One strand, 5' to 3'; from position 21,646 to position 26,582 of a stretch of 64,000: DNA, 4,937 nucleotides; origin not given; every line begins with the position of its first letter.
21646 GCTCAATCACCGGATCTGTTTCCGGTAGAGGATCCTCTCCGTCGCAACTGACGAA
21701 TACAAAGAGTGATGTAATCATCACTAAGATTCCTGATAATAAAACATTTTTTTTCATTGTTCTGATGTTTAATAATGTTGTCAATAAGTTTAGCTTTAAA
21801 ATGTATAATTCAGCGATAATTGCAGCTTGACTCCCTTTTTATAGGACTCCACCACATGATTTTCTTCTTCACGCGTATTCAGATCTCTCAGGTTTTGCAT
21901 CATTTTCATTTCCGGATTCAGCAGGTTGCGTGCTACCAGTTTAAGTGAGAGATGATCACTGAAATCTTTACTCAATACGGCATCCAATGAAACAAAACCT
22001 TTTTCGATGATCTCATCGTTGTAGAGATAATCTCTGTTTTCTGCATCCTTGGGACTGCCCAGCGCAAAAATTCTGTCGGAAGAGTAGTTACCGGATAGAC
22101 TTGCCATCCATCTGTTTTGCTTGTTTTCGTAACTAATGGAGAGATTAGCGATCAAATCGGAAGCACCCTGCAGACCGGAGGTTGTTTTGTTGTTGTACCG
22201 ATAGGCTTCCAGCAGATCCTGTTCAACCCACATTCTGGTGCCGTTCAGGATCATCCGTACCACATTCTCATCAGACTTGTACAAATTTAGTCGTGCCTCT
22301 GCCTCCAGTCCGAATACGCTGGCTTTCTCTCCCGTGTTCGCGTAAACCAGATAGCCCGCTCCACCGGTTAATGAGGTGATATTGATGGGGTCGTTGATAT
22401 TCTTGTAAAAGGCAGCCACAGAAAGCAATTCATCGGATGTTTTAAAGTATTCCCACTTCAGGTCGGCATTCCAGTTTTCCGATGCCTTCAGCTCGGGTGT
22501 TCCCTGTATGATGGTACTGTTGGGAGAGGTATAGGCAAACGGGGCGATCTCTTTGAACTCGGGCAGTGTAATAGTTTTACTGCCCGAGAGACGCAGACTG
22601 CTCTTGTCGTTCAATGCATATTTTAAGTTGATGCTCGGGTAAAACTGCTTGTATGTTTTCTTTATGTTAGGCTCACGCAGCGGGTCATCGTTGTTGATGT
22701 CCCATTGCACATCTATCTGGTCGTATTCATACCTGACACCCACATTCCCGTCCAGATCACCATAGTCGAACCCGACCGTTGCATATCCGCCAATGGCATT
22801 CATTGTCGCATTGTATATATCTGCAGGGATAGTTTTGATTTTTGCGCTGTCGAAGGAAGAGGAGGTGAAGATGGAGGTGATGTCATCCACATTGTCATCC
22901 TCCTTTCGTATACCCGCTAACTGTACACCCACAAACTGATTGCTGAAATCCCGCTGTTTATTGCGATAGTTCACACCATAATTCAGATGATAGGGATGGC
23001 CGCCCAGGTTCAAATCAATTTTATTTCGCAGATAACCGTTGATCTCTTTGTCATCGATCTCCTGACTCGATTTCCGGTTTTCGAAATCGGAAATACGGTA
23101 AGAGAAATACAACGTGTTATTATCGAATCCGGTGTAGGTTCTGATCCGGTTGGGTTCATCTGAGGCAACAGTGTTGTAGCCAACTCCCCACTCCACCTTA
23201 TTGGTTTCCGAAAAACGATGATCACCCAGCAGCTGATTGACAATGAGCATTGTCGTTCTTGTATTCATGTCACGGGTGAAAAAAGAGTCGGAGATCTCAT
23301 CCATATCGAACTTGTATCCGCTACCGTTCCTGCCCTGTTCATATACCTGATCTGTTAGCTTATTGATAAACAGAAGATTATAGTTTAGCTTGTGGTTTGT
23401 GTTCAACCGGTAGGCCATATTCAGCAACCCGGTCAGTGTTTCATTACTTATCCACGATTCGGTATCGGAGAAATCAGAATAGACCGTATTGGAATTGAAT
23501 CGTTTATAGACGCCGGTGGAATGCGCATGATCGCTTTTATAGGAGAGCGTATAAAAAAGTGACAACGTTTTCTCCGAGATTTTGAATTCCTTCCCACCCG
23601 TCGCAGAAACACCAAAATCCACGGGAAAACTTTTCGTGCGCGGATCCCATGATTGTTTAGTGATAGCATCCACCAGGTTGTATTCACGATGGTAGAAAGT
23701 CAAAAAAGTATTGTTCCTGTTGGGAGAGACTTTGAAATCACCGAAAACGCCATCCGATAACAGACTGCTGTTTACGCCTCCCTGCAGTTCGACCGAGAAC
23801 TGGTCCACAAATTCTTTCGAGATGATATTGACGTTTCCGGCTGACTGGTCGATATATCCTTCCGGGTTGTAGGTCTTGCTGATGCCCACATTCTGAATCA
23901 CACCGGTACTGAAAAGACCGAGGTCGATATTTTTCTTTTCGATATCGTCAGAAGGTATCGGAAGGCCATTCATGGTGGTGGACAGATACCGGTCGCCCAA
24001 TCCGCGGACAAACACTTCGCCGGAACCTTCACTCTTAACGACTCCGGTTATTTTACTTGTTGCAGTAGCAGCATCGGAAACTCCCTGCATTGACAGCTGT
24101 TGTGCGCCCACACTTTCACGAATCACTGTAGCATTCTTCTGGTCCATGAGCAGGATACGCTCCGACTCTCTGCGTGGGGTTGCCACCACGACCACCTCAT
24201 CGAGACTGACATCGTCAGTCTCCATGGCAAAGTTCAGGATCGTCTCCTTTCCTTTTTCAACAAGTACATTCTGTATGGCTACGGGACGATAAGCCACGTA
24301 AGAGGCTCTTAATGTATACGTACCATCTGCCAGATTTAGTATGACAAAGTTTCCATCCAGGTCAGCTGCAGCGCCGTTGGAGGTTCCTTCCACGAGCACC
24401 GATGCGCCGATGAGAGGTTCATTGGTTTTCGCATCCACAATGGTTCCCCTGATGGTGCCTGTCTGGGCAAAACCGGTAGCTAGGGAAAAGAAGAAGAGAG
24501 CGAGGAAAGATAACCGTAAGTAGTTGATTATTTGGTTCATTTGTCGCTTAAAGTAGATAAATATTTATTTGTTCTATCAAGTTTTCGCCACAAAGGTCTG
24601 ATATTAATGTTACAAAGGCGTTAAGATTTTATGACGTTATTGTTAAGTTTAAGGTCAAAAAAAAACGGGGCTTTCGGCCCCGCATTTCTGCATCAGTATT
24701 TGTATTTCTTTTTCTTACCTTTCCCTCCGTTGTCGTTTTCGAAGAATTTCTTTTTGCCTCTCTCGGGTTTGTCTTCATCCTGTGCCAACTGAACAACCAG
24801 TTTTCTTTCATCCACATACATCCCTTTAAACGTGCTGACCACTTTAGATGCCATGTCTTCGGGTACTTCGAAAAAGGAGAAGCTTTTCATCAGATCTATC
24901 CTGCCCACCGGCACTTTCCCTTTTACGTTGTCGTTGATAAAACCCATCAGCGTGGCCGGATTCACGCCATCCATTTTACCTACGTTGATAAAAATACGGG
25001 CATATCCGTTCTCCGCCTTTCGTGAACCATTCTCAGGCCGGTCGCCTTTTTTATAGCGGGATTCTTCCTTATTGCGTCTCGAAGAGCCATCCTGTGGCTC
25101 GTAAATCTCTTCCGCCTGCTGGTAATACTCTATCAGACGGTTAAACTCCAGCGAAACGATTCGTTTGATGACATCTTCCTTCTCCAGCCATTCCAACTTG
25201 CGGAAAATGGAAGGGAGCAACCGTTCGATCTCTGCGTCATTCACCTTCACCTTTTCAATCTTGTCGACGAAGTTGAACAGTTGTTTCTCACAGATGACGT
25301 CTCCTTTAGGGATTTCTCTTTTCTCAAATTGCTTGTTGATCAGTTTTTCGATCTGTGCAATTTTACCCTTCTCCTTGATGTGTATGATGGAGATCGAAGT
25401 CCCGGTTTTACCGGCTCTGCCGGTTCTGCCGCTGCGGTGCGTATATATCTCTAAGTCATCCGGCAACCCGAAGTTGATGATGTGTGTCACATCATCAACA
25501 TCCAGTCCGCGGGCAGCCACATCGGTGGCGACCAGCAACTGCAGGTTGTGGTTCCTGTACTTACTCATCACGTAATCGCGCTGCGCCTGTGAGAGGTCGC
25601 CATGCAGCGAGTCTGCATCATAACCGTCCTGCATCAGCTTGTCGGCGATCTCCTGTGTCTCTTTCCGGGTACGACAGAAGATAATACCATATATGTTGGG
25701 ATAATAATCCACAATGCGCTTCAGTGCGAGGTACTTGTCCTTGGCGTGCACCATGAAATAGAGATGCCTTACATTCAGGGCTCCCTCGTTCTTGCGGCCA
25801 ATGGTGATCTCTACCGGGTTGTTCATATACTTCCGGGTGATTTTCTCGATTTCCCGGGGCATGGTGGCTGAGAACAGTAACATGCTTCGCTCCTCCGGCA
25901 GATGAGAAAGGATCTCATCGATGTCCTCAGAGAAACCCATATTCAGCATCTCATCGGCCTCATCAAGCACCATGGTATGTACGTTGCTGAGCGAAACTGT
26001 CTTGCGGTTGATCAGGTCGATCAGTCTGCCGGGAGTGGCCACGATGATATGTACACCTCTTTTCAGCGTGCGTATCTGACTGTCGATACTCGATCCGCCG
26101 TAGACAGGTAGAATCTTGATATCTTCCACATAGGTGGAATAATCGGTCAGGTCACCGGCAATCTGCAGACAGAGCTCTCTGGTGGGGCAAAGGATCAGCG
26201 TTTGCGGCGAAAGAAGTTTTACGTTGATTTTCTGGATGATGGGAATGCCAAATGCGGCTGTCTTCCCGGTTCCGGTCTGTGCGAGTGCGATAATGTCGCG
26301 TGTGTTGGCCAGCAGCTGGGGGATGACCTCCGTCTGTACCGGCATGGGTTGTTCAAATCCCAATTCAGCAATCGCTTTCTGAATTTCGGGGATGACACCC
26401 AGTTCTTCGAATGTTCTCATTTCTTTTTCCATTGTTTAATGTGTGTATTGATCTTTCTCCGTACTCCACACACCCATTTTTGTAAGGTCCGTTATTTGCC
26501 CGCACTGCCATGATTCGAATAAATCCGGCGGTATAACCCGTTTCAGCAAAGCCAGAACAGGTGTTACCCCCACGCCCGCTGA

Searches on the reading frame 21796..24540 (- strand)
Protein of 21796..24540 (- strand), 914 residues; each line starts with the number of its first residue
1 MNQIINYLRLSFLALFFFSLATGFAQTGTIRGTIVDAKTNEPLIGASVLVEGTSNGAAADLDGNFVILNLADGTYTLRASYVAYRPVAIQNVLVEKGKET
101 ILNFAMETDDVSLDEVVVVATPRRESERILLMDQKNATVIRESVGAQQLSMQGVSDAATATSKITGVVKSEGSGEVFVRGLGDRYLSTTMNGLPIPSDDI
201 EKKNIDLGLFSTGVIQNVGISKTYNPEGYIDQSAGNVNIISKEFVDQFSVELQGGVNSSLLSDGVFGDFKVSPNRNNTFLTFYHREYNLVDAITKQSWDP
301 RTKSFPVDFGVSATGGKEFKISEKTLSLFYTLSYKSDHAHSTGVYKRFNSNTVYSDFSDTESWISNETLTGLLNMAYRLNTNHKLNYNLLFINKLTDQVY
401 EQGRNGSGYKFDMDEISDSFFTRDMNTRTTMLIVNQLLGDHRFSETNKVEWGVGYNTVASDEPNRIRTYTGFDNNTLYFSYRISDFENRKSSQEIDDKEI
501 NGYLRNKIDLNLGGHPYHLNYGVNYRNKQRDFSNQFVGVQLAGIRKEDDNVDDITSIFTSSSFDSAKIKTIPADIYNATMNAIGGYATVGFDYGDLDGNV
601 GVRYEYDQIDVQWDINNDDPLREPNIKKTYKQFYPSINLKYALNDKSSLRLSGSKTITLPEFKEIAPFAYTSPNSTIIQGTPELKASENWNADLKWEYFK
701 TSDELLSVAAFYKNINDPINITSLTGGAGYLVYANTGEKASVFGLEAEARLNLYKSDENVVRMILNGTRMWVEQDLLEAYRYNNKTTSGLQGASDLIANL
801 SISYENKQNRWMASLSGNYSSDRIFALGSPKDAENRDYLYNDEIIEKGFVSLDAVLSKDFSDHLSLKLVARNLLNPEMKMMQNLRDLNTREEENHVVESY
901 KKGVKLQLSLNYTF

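Call 61: search_protein_families(library=pfam, proteins=[window:21796-24540:-], max_evalue=0.00001)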
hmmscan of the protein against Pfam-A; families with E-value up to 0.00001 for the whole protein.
window:21796-24540:- (914 aa): 5 families
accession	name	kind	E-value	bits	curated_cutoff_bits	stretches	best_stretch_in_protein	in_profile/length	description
PF00593.30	TonB_dep_Rec_b-barrel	-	7.4e-29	102.3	27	1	552-873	151-436/436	TonB dependent receptor-like, beta-barrel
PF14905.12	OMP_b-brl_3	-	2.5e-25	89.8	27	1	475-892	8-392/408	Outer membrane protein beta-barrel family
PF13715.12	CarbopepD_reg_2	-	4.4e-23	81.5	32.2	1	30-118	1-88/88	CarboxypepD_reg-like domain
PF13620.12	CarboxypepD_reg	-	3.3e-17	63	32.3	1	29-107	1-82/82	Carboxypeptidase regulatory-like domain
PF07715.20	Plug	-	1.8e-06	28.9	23.9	1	134-222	2-92/107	TonB-dependent Receptor Plug Domain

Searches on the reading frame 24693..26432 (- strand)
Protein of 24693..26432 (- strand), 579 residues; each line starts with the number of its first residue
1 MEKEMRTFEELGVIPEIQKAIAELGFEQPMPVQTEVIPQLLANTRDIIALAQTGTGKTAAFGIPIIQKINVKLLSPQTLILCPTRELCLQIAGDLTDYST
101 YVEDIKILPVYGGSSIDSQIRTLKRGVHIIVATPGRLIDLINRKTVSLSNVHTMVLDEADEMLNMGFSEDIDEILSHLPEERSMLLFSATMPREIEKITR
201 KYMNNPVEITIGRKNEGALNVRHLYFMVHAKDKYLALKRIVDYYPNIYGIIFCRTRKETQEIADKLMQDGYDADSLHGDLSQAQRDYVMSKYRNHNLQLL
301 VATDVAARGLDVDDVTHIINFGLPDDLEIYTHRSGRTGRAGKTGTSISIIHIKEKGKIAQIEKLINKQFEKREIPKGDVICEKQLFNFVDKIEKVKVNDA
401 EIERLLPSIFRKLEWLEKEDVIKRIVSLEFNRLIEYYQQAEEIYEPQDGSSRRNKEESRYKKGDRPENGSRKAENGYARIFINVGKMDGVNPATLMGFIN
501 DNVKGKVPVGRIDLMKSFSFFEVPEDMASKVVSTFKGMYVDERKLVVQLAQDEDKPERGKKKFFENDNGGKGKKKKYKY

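Call 61: search_protein_families(library=pfam, proteins=[window:24693-26432:-], max_evalue=0.00001)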
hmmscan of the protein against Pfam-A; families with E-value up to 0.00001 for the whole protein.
window:24693-26432:- (579 aa): 4 families
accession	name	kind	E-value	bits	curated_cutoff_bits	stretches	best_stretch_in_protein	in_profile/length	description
PF00270.35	DEAD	-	1.3e-49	168.5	26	1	31-198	2-167/167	DEAD/DEAH box helicase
PF00271.37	Helicase_C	-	1.4e-29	103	23.5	1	236-341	5-110/110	Helicase conserved C-terminal domain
PF03880.21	DbpA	-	2.8e-18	66.2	25.6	1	479-548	1-71/72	DbpA RNA binding domain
PF04851.21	ResIII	-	7e-08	33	22.5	1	29-193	4-164/164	Type III restriction enzyme, res subunit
